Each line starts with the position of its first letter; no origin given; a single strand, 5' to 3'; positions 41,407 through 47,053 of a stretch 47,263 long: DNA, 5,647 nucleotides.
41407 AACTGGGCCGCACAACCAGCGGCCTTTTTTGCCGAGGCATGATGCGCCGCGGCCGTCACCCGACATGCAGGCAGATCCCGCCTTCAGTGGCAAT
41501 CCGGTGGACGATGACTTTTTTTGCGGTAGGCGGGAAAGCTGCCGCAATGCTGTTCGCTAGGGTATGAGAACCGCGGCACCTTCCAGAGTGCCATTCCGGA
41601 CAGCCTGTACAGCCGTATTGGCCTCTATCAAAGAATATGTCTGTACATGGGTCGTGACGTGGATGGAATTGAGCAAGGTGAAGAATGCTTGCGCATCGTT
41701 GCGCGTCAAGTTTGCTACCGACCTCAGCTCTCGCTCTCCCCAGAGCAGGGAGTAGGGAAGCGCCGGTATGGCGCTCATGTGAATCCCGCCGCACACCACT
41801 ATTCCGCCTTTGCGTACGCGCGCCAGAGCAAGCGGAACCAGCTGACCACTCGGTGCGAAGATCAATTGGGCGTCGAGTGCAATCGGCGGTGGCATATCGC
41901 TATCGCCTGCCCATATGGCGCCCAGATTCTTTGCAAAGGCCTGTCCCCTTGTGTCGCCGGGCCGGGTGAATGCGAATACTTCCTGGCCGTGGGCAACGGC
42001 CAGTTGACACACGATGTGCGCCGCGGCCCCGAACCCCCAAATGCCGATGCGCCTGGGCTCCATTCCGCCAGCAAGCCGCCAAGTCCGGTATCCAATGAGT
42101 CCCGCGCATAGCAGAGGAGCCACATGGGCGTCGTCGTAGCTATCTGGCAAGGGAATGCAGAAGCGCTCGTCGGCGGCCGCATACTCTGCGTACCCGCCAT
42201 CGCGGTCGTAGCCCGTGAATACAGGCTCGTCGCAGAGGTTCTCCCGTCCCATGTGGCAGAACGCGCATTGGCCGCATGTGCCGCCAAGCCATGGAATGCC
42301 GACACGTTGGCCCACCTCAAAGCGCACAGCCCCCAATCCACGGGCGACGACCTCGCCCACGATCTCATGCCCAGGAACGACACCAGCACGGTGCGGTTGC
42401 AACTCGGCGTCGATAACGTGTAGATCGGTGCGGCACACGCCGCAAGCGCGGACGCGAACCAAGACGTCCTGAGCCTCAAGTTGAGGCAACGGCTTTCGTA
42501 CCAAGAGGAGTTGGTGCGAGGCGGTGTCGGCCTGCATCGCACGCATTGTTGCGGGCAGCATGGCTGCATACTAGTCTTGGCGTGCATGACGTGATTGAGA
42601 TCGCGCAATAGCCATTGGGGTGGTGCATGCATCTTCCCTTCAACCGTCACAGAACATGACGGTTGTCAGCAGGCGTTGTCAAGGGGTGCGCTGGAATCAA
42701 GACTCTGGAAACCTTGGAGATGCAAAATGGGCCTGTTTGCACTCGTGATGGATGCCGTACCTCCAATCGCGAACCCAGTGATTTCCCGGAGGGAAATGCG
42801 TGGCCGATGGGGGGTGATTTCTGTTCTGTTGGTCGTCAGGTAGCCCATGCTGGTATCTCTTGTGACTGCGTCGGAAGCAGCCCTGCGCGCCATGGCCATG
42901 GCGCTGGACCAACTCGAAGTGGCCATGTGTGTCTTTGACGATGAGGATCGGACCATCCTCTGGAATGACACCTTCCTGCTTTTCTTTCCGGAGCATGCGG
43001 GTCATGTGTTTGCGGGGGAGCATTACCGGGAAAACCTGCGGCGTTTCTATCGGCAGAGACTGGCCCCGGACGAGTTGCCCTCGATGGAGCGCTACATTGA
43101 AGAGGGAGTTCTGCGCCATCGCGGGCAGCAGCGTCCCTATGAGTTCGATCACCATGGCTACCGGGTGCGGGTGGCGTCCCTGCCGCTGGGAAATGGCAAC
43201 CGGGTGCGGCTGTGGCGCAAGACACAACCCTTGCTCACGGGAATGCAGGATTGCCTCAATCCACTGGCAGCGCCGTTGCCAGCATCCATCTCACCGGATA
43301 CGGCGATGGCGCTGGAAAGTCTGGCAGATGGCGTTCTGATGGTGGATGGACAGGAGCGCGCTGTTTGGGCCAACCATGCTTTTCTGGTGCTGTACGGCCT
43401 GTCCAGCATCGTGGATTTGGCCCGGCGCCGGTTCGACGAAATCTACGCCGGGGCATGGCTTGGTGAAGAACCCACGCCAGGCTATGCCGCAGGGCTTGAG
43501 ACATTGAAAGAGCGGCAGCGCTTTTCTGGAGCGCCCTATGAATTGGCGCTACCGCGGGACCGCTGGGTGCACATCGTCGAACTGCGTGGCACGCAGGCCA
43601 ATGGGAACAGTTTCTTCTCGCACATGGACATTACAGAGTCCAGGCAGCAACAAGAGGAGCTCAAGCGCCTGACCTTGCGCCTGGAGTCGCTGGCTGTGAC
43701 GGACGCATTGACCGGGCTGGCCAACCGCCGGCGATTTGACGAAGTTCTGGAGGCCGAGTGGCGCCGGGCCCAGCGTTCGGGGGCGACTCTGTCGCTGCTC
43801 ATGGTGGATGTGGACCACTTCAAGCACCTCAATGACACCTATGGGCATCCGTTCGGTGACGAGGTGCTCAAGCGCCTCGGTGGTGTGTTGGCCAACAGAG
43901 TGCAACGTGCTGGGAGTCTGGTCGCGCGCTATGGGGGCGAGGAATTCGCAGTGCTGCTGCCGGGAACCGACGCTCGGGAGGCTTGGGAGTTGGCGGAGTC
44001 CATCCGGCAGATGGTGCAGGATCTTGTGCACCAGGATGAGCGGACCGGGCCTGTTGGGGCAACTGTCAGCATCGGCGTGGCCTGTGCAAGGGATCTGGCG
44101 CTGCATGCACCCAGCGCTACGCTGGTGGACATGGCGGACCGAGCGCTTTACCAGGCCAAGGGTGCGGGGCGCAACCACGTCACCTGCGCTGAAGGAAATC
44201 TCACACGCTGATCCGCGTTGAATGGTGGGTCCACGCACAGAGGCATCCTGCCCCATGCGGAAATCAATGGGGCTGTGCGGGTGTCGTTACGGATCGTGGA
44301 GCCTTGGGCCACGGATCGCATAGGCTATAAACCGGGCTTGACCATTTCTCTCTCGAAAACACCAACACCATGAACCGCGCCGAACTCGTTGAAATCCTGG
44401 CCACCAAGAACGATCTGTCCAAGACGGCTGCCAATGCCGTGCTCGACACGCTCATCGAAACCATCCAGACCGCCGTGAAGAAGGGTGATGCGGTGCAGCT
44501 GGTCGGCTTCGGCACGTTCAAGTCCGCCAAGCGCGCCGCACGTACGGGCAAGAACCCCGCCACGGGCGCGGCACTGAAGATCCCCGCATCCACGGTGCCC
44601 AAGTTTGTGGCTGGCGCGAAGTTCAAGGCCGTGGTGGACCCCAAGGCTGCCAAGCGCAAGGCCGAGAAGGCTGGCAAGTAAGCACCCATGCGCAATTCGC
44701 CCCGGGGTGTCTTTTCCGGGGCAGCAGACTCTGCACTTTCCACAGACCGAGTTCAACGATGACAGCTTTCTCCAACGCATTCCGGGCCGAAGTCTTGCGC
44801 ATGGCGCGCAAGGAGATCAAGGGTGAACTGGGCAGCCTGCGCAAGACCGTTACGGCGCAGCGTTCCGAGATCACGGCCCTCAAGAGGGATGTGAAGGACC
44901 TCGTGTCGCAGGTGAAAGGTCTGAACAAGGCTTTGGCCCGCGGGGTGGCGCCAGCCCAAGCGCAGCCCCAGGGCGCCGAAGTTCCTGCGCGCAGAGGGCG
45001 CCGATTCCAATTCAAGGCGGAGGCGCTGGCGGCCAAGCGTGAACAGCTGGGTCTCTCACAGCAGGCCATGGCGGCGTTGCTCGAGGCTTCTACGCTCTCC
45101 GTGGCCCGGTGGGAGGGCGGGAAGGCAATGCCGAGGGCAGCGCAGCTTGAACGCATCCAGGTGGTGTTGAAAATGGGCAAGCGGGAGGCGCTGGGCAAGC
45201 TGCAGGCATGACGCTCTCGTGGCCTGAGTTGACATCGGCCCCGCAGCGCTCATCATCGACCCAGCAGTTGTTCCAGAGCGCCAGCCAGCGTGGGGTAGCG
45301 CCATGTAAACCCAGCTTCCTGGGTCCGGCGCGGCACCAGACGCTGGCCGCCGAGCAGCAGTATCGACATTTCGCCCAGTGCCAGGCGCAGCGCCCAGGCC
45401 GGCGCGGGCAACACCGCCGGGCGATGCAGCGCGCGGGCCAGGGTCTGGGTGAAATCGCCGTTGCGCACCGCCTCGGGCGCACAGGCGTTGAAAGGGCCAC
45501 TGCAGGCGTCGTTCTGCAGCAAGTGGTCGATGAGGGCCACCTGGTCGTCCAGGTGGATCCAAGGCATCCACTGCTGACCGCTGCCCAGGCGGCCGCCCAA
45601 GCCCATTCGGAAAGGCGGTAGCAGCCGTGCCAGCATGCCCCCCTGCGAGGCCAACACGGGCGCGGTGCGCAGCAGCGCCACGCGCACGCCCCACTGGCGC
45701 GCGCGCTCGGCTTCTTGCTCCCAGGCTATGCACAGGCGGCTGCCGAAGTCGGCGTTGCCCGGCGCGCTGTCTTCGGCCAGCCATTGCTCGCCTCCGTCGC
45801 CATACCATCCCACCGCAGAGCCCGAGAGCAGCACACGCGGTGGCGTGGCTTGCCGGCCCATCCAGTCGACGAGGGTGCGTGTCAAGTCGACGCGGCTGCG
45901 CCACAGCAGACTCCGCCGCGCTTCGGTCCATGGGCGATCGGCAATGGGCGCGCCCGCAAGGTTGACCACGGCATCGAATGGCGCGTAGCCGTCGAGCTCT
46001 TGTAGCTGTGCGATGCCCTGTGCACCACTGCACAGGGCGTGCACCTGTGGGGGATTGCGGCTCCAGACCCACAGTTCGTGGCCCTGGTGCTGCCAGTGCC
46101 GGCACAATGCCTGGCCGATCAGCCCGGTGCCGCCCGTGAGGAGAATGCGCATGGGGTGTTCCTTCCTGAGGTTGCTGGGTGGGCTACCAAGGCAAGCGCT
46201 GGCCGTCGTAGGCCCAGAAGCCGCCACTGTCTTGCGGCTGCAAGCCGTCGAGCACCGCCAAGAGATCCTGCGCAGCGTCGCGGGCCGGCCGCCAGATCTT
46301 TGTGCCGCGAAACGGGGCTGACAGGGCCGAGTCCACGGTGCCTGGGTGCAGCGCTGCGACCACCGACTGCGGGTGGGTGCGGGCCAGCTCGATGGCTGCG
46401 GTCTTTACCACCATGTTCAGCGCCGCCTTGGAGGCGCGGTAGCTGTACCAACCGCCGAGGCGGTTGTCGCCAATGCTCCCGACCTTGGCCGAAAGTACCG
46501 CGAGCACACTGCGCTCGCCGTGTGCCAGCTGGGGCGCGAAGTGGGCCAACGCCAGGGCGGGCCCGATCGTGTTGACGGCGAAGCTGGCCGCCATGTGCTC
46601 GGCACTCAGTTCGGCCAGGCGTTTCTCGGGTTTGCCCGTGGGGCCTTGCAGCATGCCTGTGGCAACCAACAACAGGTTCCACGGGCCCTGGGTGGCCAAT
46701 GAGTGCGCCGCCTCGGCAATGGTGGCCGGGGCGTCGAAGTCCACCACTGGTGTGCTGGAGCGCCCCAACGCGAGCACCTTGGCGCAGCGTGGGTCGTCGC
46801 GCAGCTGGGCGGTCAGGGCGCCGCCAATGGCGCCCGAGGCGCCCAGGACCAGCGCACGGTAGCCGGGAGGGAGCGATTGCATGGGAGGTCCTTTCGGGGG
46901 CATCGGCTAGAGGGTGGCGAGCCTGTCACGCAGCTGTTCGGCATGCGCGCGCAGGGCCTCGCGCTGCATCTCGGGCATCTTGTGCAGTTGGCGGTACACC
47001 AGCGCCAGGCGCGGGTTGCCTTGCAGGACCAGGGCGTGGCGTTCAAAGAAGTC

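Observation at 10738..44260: A 33.5-kb lower-GC island at tRNA-Lys carries a complete hypoxia/dormancy-type stress regulon (lxa-like, DosR-like) and no mobility genes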

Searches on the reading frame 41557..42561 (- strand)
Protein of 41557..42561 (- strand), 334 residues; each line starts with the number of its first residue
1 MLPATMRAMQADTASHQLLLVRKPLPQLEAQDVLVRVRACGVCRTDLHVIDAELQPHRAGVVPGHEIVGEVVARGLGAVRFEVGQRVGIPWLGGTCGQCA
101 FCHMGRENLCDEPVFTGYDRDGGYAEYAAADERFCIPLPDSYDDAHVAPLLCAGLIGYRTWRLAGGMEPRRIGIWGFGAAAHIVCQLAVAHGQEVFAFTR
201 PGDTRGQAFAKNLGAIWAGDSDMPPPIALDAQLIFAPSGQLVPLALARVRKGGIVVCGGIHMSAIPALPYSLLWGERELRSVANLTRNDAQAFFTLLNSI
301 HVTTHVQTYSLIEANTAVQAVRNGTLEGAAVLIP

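Call 8: search_protein_families(library=pfam, proteins=[window:41557-42561:-])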
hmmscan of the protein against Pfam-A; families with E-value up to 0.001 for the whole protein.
window:41557-42561:- (334 aa): 2 families
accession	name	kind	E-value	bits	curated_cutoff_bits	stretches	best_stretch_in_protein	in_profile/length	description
PF08240.17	ADH_N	-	6.7e-29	100.7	23.5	1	30-140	2-104/104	Alcohol dehydrogenase GroES-like domain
PF00107.32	ADH_zinc_N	-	0.00095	19.6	31.8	0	182-297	4-127/129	Zinc-binding dehydrogenase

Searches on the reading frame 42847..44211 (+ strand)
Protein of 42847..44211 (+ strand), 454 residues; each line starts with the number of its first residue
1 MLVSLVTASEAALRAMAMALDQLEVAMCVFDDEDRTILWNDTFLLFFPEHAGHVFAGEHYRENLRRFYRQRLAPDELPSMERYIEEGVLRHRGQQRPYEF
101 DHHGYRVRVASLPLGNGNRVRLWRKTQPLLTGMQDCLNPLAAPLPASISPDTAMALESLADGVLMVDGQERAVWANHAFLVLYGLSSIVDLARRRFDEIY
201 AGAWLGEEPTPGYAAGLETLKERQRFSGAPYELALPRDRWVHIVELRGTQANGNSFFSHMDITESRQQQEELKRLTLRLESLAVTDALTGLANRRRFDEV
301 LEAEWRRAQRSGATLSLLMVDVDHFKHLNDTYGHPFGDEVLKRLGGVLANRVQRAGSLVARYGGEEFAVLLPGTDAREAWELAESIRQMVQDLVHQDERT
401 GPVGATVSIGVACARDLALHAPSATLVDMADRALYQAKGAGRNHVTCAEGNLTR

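Call 8: search_protein_families(library=pfam, proteins=[window:42847-44211:+])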
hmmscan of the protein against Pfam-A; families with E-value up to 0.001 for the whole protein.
window:42847-44211:+ (454 aa): 6 families
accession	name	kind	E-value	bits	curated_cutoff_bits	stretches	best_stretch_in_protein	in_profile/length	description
PF00990.26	GGDEF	-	1.5e-45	155.3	23.8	1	283-444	1-161/161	Diguanylate cyclase, GGDEF domain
PF12860.13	PAS_7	-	1.4e-11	45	27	1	156-270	1-115/115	PAS fold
PF13188.13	PAS_8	-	1.1e-09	38.3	21.8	1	155-202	6-53/65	PAS domain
PF00989.32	PAS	-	2.4e-05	24.7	22.6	0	155-187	6-38/113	PAS fold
PF13426.13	PAS_9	-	0.00041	21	27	0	161-274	2-93/103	PAS domain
PF08448.16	PAS_4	-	0.00045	20.9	23.1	0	156-186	1-31/110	PAS fold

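Call 87: find_related_loci(query=window:42847-44211:+, collection=metagenome_contigs, flank=10000)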
Query window:42847-44211:+ (454 aa) in metagenome_contigs; peptide patterns used: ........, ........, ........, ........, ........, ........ (x = any residue, [..] = any of these).
600 stretches matched a pattern (row limit reached: there are more); 591 encode a relative of the query (tblastn E <= 1e-3); the best 80 are kept; 80 distinct loci.
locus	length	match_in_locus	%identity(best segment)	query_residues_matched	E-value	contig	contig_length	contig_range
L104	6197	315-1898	41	13-412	2e-54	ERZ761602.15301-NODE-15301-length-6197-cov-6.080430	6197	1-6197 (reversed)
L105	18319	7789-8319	51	271-446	1e-44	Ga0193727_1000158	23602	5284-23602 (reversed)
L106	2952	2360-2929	52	262-450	5e-44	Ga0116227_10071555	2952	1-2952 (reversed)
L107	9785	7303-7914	47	247-448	2e-43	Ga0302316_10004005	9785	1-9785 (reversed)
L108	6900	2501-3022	52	278-449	2e-42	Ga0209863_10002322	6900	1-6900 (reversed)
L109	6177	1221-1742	52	278-449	1e-42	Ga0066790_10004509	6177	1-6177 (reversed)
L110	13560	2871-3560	44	242-452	4e-42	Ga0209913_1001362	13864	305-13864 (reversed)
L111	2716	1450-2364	38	153-449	2e-42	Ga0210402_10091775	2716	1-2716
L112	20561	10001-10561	48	259-445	3e-41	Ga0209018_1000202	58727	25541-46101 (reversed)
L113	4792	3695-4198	51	279-449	8e-41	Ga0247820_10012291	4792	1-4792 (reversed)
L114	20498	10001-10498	51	279-447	2e-40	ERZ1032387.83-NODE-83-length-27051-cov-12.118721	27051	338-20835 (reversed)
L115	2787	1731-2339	49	257-451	7e-41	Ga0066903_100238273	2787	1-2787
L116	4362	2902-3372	51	279-445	3e-40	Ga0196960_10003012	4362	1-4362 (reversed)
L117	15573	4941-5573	47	239-448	9e-40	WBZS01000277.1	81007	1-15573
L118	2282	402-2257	49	259-452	3e-40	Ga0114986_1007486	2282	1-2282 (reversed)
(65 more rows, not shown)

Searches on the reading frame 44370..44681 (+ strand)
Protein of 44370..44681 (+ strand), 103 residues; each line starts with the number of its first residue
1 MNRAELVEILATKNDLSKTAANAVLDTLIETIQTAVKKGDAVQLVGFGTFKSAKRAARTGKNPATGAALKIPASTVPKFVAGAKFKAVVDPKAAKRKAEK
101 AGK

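Call 8: search_protein_families(library=pfam, proteins=[window:44370-44681:+])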
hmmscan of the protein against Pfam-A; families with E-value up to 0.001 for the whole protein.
window:44370-44681:+ (103 aa): 2 families
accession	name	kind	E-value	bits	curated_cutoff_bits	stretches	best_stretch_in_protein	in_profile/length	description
PF00216.26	Bac_DNA_binding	-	3.3e-29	101.4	22.4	1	1-89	1-89/90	Bacterial DNA-binding protein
PF18291.6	HU-HIG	-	5.6e-06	26.9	26.2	1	2-89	33-118/125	HU domain fused to wHTH, Ig, or Glycine-rich motif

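Call 18: find_encoding_contigs(protein=window:44370-44681:+, flank=10000, max_places=10)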
Protein window:44370-44681:+ (103 aa): 3 contigs read that carry it; 3 places shown.
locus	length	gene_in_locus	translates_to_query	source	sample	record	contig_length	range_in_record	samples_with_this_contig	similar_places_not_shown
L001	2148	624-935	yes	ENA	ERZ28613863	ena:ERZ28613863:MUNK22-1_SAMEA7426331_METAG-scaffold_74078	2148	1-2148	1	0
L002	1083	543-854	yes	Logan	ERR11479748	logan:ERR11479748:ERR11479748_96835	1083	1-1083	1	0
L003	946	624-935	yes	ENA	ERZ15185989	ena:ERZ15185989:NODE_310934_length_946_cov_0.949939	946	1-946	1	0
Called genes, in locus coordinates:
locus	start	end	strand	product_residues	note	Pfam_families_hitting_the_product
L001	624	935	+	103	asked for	PF00216:Bac_DNA_binding, PF18291:HU-HIG (weak)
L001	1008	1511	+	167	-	PF00258:Flavodoxin_1 (weak), PF03358:FMN_red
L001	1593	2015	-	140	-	PF08279:HTH_11 (faint), PF13404:HTH_AsnC-type, PF13412:HTH_24, PF01037:AsnC_trans_reg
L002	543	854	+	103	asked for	PF00216:Bac_DNA_binding, PF18291:HU-HIG (weak)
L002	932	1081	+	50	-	?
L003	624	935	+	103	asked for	PF00216:Bac_DNA_binding, PF18291:HU-HIG (weak)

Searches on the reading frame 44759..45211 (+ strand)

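Call 8: search_protein_families(library=pfam, proteins=[window:44759-45211:+])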
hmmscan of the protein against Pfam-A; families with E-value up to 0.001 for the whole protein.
window:44759-45211:+ (150 aa): 3 families
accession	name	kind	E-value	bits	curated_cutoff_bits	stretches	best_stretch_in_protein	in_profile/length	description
PF13560.12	HTH_31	-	3e-06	27.9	27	1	89-140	5-57/64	Helix-turn-helix domain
PF01381.28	HTH_3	-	2.6e-05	24.6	23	1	90-137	1-48/55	Helix-turn-helix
PF14362.11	DUF4407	-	0.00071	19.4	31.3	1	8-117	105-220/297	Domain of unknown function (DUF4407)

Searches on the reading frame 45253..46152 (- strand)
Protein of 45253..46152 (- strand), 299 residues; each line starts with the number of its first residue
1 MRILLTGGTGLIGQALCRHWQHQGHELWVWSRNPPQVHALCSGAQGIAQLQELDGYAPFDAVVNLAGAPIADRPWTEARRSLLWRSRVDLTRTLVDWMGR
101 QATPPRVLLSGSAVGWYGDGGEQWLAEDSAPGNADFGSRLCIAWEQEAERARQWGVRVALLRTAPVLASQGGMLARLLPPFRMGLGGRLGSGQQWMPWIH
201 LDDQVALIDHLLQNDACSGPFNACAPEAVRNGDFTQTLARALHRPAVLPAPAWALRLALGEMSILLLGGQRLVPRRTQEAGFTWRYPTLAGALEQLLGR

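Call 16: search_protein_families(library=pfam, proteins=[window:45253-46152:-], max_evalue=0.01)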
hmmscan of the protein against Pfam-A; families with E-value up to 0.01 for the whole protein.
window:45253-46152:- (299 aa): 3 families
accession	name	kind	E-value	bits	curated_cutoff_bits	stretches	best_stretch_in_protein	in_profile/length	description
PF01370.27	Epimerase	-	3.3e-26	92.6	20.9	1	3-221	1-237/240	NAD dependent epimerase/dehydratase family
PF08338.16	DUF1731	-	1e-20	73.6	27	1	250-296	1-47/47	Domain of unknown function (DUF1731)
PF04321.23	RmlD_sub_bind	-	0.0019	17.8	27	1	1-66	1-59/287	RmlD substrate binding domain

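Call 94: find_homologous_proteins(query=window:45253-46152:-, max_evalue=1e-60)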
Query window:45253-46152:- (299 aa): 5998 proteins with E <= 1e-60 among 8000 candidates; the best 120 are listed.
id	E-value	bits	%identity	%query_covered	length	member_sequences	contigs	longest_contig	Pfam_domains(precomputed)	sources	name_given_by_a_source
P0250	2.2e-179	614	91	100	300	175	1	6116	PF08338.17,PF01370.28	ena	-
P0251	1.1e-178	612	90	100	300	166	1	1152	PF08338.17,PF01370.28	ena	-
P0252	6.1e-177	606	90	99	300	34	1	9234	PF08338.17,PF01370.28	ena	-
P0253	1.1e-176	605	89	100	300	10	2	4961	PF08338.17,PF01370.28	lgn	-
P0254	7.2e-176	602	90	99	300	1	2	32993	PF08338.17,PF01370.28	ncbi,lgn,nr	ncbi:MAG: TIGR01777 family oxidoreductase [Proteobacteria bacterium]|nr:TIGR01777 family oxidoreduct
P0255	7.5e-176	602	88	100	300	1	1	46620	PF08338.17,PF01370.28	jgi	jgi:uncharacterized protein (TIGR01777 family)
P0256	1.0e-174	598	89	100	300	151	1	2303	PF08338.17,PF01370.28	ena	-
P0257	3.5e-170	584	87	99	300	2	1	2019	PF08338.17,PF01370.28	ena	-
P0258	3.3e-168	577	85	100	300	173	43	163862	PF08338.17,PF01370.28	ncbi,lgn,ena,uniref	ncbi:TIGR01777 family oxidoreductase [Brachymonas denitrificans]|uniref:TIGR01777 family oxidoreduct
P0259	3.0e-167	574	84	100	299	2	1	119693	PF08338.17,PF01370.28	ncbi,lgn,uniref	ncbi:MAG: TIGR01777 family oxidoreductase [Castellaniella sp.]|uniref:TIGR01777 family oxidoreductas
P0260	1.0e-166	572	86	99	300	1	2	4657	PF08338.17,PF01370.28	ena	-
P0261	9.9e-164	562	84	99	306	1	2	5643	PF08338.17,PF01370.28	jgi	-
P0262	1.0e-162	559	83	99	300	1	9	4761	PF08338.17,PF01370.28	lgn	-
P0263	1.1e-162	559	84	99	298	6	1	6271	PF08338.17,PF01370.28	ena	-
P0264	8.5e-162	556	83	99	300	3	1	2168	PF08338.17,PF01370.28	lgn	-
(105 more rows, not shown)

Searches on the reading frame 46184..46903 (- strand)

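Call 16: search_protein_families(library=pfam, proteins=[window:46184-46903:-], max_evalue=0.01)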
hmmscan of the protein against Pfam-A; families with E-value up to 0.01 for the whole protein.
window:46184-46903:- (239 aa): 2 families
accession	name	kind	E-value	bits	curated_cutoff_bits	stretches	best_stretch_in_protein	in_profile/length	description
PF00106.31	adh_short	-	5.6e-11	42.7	26.6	1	72-198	75-190/195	short chain dehydrogenase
PF13561.12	adh_short_C2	-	1.6e-08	34.9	27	1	51-201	47-187/236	Enoyl-(Acyl carrier protein) reductase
